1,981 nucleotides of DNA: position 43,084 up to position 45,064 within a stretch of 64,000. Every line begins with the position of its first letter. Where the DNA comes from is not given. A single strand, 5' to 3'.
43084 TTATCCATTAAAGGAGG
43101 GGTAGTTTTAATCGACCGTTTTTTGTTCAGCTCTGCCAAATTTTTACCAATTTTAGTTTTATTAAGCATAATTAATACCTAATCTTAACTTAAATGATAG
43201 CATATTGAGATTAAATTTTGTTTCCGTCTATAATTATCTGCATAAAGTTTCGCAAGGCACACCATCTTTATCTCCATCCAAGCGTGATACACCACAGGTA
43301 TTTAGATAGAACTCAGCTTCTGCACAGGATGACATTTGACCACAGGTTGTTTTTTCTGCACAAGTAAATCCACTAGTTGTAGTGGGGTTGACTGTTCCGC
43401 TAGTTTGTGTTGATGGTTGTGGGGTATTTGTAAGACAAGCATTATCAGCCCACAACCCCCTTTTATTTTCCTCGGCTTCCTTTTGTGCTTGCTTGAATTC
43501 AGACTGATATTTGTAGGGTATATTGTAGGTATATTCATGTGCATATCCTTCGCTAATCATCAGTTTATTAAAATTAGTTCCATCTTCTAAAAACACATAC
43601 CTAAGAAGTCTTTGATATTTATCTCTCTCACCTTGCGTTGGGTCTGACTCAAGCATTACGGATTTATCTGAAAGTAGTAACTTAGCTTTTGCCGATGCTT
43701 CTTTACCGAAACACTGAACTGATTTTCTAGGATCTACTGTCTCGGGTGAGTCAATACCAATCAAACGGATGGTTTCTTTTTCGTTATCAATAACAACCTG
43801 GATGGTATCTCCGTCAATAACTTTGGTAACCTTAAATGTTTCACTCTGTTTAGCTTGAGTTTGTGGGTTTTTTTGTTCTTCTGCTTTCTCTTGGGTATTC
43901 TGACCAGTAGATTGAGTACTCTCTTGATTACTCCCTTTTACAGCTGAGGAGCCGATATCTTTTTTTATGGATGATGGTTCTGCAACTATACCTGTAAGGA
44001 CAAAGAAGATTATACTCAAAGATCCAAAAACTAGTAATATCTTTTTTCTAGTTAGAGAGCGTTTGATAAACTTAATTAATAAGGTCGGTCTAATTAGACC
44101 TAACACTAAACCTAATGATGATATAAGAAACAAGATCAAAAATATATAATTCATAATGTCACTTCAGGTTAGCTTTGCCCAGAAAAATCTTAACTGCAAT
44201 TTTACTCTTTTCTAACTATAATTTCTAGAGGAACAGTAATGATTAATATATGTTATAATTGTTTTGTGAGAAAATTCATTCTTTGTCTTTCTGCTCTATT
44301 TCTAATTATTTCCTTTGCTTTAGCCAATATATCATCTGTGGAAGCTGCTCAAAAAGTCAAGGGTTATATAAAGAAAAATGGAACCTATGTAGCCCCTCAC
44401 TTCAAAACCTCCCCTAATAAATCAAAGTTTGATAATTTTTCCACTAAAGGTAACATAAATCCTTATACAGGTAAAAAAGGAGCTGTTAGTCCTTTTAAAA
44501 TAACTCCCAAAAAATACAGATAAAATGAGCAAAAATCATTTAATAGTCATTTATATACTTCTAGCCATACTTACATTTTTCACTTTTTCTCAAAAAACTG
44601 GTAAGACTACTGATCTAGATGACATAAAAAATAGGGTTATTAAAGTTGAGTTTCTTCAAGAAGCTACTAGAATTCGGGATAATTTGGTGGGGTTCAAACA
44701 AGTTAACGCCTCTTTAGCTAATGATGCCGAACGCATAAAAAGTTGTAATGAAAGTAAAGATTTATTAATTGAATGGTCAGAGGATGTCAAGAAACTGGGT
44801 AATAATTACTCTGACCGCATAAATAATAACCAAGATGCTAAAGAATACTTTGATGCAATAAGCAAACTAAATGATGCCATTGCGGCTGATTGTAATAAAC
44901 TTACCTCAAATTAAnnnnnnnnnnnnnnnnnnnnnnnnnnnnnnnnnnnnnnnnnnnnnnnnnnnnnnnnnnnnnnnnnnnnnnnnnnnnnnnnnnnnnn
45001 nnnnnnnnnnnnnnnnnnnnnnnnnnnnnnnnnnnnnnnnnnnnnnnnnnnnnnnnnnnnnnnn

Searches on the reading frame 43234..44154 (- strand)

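Call 4: search_protein_families(library=pfam, proteins=[window:43234-44154:-], max_evalue=0.01)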
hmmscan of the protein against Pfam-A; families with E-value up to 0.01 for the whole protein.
window:43234-44154:- (306 aa): 2 families
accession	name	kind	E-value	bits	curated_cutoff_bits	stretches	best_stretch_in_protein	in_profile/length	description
PF00565.23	SNase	-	9.8e-26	90.7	21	1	128-237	1-107/107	Staphylococcal nuclease homologue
PF05901.16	Excalibur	-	4e-10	40.3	22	1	269-302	2-36/36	Excalibur calcium-binding domain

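Call 72: search_protein_families(library=phrogs, proteins=[window:43234-44154:-], max_evalue=0.001)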
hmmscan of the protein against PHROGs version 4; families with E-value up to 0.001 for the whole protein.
window:43234-44154:- (306 aa): 5 families
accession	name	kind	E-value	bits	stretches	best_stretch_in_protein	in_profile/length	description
phrog_20876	-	DNA, RNA and nucleotide metabolism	3.2e-31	109.7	1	83-275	142-338/395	nuclease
phrog_8809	-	unknown function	7.1e-28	97.2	1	87-259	1081-1252/2317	-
phrog_452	-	DNA, RNA and nucleotide metabolism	4e-21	76.7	1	69-222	33-191/201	endonuclease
phrog_5854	-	unknown function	3.5e-16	60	1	260-306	20-67/76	-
phrog_18798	-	unknown function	7.9e-06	27.2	1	106-207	6-103/124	-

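Call 73: search_protein_families(library=padloc, proteins=[window:43234-44154:-], max_evalue=0.001)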
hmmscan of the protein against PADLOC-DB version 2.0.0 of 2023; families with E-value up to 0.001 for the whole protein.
window:43234-44154:- (306 aa): 1 family
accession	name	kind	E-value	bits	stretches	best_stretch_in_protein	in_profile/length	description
PDLC01096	C3a212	-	5.2e-49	164.9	1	91-247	39-181/279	SNc+LTD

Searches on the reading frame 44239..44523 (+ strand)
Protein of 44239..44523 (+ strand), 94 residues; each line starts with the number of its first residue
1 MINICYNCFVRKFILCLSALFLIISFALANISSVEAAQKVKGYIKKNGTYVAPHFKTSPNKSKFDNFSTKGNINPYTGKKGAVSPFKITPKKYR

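Call 72: search_protein_families(library=phrogs, proteins=[window:44239-44523:+], max_evalue=0.001)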
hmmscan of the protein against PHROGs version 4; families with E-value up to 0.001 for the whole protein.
window:44239-44523:+ (94 aa): 1 family
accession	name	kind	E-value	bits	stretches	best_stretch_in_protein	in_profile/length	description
phrog_29674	-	unknown function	2.4e-19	70.5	1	20-85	6-72/74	-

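Call 73: search_protein_families(library=padloc, proteins=[window:44239-44523:+], max_evalue=0.001)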
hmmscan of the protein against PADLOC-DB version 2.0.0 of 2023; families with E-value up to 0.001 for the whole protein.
window:44239-44523:+ (94 aa): 0 families

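Call 93: find_related_loci(query=window:44239-44523:+, collection=viral_contigs, flank=8000)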
Query window:44239-44523:+ (94 aa) in viral_contigs; peptide patterns used: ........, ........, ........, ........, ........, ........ (x = any residue, [..] = any of these).
56 stretches matched a pattern; 1 encode a relative of the query (tblastn E <= 1e-3); 1 distinct loci.
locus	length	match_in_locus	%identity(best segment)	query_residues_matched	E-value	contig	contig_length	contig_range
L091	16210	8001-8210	53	9-86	7e-23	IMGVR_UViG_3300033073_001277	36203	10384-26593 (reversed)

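Call 96: search_protein_families(library=pfam, proteins=[window:44239-44523:+, L091:7995-8228:+], max_evalue=1)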
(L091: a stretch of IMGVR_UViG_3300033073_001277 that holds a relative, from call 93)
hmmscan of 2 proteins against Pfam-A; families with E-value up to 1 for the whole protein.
window:44239-44523:+ (94 aa): 1 family
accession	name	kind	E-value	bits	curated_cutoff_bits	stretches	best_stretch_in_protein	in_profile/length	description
PF20130.4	DUF6520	-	0.036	14.9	25.4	1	12-51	5-45/83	Family of unknown function (DUF6520)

L091:7995-8228:+ (77 aa): 1 family
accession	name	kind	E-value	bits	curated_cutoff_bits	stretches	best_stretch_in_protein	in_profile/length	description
PF08194.17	DIM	-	0.23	12.1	20.8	1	4-24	1-25/36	DIM protein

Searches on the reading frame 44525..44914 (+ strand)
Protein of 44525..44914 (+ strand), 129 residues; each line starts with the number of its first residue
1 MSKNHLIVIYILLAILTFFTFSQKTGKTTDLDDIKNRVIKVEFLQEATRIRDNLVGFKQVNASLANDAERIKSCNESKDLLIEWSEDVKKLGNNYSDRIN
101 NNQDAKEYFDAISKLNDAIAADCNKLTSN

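Call 4: search_protein_families(library=pfam, proteins=[window:44525-44914:+], max_evalue=0.01)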
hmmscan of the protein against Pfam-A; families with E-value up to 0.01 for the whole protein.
window:44525-44914:+ (129 aa): 1 family
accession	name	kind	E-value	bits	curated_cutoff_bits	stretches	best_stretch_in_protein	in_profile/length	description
PF18261.6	Rpn9_C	-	0.0042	17.2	26.5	1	78-93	12-27/33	Rpn9 C-terminal helix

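Call 72: search_protein_families(library=phrogs, proteins=[window:44525-44914:+], max_evalue=0.001)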
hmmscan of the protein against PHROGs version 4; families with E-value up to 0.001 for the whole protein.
window:44525-44914:+ (129 aa): 0 families

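Call 73: search_protein_families(library=padloc, proteins=[window:44525-44914:+], max_evalue=0.001)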
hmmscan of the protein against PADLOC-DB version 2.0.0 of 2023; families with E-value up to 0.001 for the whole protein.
window:44525-44914:+ (129 aa): 0 families
